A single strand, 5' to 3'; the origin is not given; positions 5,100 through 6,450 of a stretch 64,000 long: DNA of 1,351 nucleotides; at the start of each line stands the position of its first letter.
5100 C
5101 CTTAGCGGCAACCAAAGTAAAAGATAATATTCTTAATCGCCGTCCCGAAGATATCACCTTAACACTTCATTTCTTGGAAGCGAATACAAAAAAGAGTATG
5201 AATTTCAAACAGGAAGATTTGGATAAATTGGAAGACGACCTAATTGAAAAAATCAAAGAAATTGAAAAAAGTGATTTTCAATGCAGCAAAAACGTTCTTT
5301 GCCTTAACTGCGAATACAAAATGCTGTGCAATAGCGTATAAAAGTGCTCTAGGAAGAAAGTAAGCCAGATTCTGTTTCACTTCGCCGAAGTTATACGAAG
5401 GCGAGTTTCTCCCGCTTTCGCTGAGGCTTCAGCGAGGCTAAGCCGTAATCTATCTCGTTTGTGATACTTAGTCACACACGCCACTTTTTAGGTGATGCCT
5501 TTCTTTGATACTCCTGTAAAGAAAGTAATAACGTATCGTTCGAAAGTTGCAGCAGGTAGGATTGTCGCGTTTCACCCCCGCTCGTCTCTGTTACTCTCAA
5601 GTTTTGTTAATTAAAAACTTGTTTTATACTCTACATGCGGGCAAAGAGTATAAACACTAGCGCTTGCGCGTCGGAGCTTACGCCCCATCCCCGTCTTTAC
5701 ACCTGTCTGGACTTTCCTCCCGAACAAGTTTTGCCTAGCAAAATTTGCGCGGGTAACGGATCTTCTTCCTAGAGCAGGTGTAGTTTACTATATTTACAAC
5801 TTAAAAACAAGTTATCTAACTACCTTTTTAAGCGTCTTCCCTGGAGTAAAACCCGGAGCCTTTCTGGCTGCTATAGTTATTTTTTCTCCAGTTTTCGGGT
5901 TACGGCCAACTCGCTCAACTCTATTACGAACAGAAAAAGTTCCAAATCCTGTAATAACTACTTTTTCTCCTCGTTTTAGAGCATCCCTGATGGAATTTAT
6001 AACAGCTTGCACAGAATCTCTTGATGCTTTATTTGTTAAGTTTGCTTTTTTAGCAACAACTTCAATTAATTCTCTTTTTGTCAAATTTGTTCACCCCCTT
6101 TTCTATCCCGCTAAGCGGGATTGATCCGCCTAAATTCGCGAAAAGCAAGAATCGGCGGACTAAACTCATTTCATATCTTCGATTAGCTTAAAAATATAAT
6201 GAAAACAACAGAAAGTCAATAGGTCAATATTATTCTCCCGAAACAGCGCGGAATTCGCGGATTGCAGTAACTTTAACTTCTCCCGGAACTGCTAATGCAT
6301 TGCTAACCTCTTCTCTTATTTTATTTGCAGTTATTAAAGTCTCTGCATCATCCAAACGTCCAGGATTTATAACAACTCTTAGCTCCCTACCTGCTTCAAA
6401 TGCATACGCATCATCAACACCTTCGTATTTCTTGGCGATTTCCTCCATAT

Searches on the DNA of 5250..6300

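Call 76: search_rna_families(source=window, start=5250, end=6300, threshold=evalue, max_evalue=1)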
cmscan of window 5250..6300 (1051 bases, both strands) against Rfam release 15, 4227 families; matches with E-value up to 1: 1.
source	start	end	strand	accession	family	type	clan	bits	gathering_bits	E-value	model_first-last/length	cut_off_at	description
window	5345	5772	-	RF00010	RNaseP_bact_a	Gene; ribozyme;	CL00002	36.4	100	1.3e-09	1-367/367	no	Bacterial RNase P class A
